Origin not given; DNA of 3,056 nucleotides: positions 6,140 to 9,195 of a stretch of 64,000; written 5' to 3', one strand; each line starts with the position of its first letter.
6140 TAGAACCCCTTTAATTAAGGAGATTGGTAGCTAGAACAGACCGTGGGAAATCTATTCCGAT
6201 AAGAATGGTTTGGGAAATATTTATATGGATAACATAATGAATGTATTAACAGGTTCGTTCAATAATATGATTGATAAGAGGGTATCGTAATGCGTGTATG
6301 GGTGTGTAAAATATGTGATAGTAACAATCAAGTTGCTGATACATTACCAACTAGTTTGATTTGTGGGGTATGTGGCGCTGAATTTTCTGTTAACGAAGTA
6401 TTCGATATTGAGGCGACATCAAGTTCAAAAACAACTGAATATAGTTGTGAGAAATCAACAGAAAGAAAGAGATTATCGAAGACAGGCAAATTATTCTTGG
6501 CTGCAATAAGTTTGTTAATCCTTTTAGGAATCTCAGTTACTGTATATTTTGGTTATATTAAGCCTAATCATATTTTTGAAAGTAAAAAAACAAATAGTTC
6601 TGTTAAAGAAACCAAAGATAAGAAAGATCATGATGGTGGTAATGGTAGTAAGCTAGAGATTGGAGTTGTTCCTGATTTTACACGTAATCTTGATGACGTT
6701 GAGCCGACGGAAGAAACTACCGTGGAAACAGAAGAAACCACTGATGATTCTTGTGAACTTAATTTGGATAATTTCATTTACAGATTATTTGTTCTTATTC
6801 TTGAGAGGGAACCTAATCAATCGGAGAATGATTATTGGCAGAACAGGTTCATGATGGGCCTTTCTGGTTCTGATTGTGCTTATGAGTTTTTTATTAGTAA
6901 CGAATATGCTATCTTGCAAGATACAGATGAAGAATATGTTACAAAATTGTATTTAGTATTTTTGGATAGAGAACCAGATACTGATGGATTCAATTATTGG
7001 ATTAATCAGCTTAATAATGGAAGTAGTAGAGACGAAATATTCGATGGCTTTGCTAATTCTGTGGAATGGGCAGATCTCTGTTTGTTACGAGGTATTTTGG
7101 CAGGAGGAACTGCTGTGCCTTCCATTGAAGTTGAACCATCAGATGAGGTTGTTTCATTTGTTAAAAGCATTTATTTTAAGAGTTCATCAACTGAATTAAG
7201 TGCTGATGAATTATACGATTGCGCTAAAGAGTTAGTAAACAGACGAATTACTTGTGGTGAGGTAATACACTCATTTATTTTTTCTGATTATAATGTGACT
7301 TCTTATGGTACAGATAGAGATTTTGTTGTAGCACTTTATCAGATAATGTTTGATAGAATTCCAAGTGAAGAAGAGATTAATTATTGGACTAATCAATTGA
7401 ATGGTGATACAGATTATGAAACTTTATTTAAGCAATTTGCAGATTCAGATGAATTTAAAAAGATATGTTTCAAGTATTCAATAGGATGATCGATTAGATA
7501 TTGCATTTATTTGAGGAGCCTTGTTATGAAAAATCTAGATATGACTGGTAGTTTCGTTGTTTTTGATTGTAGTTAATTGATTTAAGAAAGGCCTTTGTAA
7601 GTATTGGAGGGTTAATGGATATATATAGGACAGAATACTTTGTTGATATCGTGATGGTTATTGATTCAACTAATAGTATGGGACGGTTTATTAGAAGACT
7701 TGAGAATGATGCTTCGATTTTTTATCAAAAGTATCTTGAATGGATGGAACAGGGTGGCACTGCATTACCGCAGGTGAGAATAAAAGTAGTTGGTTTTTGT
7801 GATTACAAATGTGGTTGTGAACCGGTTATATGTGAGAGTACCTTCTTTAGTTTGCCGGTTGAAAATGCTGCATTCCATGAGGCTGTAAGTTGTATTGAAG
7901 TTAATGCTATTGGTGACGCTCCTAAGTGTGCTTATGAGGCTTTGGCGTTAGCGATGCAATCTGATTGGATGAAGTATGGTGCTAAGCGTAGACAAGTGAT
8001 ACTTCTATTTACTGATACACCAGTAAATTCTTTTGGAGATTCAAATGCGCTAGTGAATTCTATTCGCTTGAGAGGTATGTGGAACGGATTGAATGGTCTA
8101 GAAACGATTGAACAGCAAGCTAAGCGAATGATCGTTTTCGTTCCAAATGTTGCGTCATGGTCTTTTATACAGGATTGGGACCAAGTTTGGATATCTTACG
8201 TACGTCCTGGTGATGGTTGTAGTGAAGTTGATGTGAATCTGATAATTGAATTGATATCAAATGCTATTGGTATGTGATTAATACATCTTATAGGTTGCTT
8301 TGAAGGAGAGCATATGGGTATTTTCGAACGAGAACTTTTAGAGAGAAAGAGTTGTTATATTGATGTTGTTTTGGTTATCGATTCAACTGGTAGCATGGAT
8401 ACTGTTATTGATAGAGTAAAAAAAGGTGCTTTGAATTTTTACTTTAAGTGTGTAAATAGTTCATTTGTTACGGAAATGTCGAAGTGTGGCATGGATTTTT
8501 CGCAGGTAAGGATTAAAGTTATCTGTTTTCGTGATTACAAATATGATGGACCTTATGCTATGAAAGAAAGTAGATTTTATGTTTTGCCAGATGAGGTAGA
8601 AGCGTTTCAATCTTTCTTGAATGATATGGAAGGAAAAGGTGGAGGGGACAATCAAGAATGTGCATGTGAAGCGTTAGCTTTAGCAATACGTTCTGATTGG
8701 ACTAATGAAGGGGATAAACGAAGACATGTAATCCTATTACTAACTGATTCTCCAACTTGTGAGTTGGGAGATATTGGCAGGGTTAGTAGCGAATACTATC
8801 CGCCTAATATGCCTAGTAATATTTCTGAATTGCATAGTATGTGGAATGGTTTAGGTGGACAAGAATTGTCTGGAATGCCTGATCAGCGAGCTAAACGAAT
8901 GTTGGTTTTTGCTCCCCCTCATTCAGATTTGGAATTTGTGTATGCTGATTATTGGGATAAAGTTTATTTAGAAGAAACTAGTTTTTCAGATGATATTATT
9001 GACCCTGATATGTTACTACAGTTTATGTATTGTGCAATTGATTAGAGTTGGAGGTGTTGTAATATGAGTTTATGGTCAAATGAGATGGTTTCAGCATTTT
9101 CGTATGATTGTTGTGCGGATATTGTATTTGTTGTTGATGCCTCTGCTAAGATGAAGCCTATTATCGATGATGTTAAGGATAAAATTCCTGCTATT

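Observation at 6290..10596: Candidate undescribed module: Zn-ribbon/TM/DUF4214 protein, three tandem cytosolic vWA paralogs, acidic lipoprotein and L7/L12-CTD-like protein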

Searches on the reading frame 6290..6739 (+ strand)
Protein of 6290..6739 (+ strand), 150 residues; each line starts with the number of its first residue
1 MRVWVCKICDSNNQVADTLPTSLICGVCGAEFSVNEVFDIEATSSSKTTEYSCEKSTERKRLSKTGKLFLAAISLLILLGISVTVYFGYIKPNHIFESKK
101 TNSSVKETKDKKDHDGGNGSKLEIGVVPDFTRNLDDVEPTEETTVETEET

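Call 66: find_homologous_proteins(query=window:6290-6739:+, max_evalue=0.01)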
Query window:6290-6739:+: 29 candidates shared short words with the query, none scored E <= 0.01.

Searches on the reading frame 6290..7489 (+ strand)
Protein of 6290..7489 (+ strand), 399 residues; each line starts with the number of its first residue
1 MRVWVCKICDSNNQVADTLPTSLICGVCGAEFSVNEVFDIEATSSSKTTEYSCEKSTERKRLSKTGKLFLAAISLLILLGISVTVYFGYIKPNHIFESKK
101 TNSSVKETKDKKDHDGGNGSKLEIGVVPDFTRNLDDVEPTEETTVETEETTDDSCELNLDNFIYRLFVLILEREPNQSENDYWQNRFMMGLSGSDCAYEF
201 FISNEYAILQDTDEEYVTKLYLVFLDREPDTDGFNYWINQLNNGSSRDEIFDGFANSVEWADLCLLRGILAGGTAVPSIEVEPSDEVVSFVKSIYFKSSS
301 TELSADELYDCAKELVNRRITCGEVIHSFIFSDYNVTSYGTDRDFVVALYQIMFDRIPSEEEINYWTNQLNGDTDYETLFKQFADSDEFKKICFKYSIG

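Call 3: search_protein_families(library=pfam, proteins=[window:6290-7489:+], max_evalue=1)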
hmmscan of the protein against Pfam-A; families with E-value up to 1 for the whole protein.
window:6290-7489:+ (399 aa): 6 families
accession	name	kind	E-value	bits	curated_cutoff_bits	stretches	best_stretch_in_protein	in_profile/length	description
PF13946.11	DUF4214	-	7.6e-37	125.7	23.2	3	199-263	3-71/72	Domain of unknown function (DUF4214)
PF16988.10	Vps36-NZF-N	-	0.0008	19.2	27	1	3-39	9-50/65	Vacuolar protein sorting 36 NZF-N zinc-finger domain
PF08271.17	Zn_Ribbon_TF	-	0.0045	16.9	29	1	5-31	2-28/43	TFIIB zinc-binding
PF17231.7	DUF5305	-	0.089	12.7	29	1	37-114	85-159/217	Family of unknown function (DUF5305)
PF04810.20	zf-Sec23_Sec24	-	0.22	12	25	1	2-16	22-36/39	Sec23/Sec24 zinc finger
PF10764.14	Gin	-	0.86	10.1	27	0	6-31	1-26/45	Inhibitor of sigma-G Gin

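Call 4: search_protein_families(library=padloc, proteins=[window:6290-7489:+], max_evalue=1)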
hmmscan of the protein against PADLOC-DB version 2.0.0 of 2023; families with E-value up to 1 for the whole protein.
window:6290-7489:+ (399 aa): 0 families

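Call 7: search_protein_families(library=ncbifam, proteins=[window:6290-7489:+], max_evalue=0.1)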
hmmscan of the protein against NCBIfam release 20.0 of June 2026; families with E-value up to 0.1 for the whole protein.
window:6290-7489:+ (399 aa): 0 families

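Call 70: list_cluster_members(proteins=[P0002, P0003, P0006, window:6290-7489:+, window:9064-9780:+])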
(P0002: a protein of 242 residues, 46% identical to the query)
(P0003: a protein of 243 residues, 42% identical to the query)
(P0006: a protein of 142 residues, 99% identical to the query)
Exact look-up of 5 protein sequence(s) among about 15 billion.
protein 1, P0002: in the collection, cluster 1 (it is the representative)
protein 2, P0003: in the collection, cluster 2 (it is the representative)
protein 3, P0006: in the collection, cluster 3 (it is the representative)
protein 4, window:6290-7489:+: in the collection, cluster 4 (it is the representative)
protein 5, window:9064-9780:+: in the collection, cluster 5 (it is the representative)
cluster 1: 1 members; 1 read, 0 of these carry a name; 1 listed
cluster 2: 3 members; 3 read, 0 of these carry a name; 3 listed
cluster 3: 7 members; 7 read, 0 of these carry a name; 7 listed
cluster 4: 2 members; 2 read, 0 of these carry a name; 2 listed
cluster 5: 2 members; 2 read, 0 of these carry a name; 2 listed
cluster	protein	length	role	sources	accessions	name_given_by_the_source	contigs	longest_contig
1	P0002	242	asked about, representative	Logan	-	-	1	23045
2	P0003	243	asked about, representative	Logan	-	-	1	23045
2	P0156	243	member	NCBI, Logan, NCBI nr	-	-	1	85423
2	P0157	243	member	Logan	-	-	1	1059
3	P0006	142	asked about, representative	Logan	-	-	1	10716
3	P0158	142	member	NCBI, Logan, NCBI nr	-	-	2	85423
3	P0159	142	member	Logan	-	-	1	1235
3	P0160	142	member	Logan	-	-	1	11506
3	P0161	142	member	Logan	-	-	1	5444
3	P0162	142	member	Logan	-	-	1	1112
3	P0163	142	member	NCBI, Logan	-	-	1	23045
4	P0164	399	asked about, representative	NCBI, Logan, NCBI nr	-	-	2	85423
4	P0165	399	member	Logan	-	-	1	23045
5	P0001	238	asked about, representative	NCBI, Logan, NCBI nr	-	-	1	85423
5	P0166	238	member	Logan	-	-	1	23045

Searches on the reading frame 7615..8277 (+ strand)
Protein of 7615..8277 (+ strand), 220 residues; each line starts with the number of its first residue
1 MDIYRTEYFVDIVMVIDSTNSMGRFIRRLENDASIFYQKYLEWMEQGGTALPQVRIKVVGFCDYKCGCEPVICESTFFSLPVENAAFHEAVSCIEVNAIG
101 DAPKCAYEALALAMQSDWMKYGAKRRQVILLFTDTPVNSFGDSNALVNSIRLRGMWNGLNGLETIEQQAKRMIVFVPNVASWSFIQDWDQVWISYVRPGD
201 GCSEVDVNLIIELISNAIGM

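Call 3: search_protein_families(library=pfam, proteins=[window:7615-8277:+], max_evalue=1)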
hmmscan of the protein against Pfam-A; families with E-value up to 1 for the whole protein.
window:7615-8277:+ (220 aa): 3 families
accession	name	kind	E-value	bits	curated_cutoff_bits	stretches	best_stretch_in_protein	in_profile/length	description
PF25106.1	VWA_4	-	0.001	19.1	27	1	84-138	59-107/169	von Willebrand factor A domain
PF00092.34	VWA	-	0.08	13.6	23.8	1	11-155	1-132/174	von Willebrand factor type A domain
PF13519.12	VWA_2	-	0.081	14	27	1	12-135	1-106/107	von Willebrand factor type A domain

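Call 4: search_protein_families(library=padloc, proteins=[window:7615-8277:+], max_evalue=1)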
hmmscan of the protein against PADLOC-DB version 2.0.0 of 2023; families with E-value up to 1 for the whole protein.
window:7615-8277:+ (220 aa): 0 families

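Call 7: search_protein_families(library=ncbifam, proteins=[window:7615-8277:+], max_evalue=0.1)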
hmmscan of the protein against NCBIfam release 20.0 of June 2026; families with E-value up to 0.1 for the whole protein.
window:7615-8277:+ (220 aa): 0 families

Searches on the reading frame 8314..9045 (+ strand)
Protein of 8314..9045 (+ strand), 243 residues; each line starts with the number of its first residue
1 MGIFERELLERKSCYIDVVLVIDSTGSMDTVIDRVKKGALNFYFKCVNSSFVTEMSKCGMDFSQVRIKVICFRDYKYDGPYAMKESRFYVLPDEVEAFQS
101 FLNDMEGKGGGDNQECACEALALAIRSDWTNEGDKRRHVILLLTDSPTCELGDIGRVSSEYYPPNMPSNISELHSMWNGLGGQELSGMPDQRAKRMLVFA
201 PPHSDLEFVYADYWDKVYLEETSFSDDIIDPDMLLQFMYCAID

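Call 3: search_protein_families(library=pfam, proteins=[window:8314-9045:+], max_evalue=1)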
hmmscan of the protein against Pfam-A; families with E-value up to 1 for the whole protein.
window:8314-9045:+ (243 aa): 4 families
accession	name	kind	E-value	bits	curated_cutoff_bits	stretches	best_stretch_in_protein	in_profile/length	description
PF25106.1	VWA_4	-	2.2e-07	31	27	2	94-127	58-91/169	von Willebrand factor A domain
PF13519.12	VWA_2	-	0.00048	21.1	27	1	18-146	1-106/107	von Willebrand factor type A domain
PF11265.14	Med25_VWA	-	0.0099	16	21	1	16-144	5-137/213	Mediator complex subunit 25 von Willebrand factor type A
PF00092.34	VWA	-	0.021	15.5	23.8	1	17-155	1-121/174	von Willebrand factor type A domain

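Call 4: search_protein_families(library=padloc, proteins=[window:8314-9045:+], max_evalue=1)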
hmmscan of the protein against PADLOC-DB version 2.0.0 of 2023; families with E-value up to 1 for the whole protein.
window:8314-9045:+ (243 aa): 0 families

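Call 7: search_protein_families(library=ncbifam, proteins=[window:8314-9045:+], max_evalue=0.1)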
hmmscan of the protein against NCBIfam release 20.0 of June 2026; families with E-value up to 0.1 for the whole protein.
window:8314-9045:+ (243 aa): 0 families

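Call 77: search_dna_similar(query=window:8314-9045:+, collection=plasmids, mode=protein, max_evalue=0.001, max_rows=15)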
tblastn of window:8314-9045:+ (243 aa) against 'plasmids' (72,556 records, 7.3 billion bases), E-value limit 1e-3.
Records with a match: 3; places in all: 3; records where one place covers at least 80% of the query: 0.
Best place of each record, by identity: <60% 3.
By first word of the organism name: Herpetosiphon 1; Calothrix 1; Paracoccus 1.
By predicted mobility (MOB-suite, as given by PLSDB): mobilizable 2; non-mobilizable 1.
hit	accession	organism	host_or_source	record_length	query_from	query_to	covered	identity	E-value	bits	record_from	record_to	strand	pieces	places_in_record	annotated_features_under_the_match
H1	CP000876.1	Herpetosiphon aurantiacus DSM 785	-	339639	16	206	79%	40.7%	3e-35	139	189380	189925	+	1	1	conserved hypothetical protein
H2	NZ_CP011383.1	Calothrix sp. 336/3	-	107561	17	201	76%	36.9%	7e-24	107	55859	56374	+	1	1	vWA domain-containing protein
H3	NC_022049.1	Paracoccus aminophilus JCM 7686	-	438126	11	147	56%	31.2%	1e-5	54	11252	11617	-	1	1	vWA domain-containing protein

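Call 78: get_annotated_region(hit=H1, flank=6000)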
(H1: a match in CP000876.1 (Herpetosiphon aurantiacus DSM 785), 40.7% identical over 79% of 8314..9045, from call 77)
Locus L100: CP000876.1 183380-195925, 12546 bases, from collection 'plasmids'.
description: Herpetosiphon aurantiacus DSM 785 plasmid pHAU01, complete sequence
organism: Herpetosiphon aurantiacus DSM 785 (NCBI taxid 316274)
taxonomy: Bacteria; Chloroflexota; Chloroflexia; Herpetosiphonales; Herpetosiphonaceae; Herpetosiphon; Herpetosiphon aurantiacus; Herpetosiphon aurantiacus DSM 785
host: -; source: -; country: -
typing (MOB-suite, as given by PLSDB): non-mobilizable
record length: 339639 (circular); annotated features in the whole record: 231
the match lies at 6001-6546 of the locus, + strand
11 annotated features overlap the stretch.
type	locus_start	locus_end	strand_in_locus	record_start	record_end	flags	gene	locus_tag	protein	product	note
CDS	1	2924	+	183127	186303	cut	-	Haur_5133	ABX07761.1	conserved hypothetical protein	-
CDS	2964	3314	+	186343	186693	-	-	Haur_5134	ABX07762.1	hypothetical protein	-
CDS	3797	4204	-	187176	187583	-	-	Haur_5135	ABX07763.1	hypothetical protein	-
CDS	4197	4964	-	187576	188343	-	-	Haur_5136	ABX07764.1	hypothetical protein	-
CDS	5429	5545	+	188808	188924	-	-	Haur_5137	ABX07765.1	hypothetical protein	-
CDS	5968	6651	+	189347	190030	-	-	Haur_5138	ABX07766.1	conserved hypothetical protein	-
CDS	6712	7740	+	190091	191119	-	-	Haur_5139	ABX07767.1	conserved hypothetical protein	-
CDS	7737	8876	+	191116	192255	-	-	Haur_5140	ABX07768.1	serine/threonine protein kinase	-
CDS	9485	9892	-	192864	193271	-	-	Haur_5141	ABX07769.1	Resolvase domain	-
CDS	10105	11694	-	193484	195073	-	-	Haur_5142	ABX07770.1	Integrin alpha beta-propellor repeat protein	-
CDS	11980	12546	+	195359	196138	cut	-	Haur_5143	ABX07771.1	hypothetical protein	-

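Call 79: get_annotated_region(hit=H2, flank=6000)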
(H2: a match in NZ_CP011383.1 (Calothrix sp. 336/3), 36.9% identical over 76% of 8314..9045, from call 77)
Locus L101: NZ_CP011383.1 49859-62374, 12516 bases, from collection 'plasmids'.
description: Calothrix sp. 336/3 plasmid unnamed1
organism: Calothrix sp. 336/3 (NCBI taxid 1337936)
taxonomy: Bacteria; Cyanobacteriota; Cyanophyceae; Nostocales; Calotrichaceae; Calothrix; Calothrix sp. 336/3
host: -; source: -; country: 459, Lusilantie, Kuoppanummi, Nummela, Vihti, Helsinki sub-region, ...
typing (MOB-suite, as given by PLSDB): mobilizable; replicon rep_cluster_1679; relaxase MOBQ
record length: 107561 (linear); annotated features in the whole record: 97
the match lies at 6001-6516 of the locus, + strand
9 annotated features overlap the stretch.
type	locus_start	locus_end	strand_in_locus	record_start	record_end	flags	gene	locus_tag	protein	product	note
CDS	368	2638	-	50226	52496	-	-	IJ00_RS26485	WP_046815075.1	type IV secretion system DNA-binding domain-containing protein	-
CDS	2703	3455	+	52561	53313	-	-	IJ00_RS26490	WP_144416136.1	hypothetical protein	-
CDS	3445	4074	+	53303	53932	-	-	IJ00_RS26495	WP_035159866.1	DUF6753 family protein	-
CDS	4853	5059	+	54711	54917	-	-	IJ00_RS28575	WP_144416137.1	hypothetical protein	-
CDS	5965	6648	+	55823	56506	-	-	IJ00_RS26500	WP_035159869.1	vWA domain-containing protein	-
CDS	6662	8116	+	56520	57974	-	-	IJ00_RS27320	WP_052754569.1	protein kinase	GO:0006468 - protein phosphorylation [Evidence IEA]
CDS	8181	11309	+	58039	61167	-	-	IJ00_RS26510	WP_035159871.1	hypothetical protein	-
CDS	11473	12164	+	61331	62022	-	-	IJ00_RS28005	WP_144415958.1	IS1 family transposase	-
CDS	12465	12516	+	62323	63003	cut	-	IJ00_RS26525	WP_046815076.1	DNA methyltransferase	-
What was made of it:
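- Two plasmid examples show the same order (calls 77-79).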
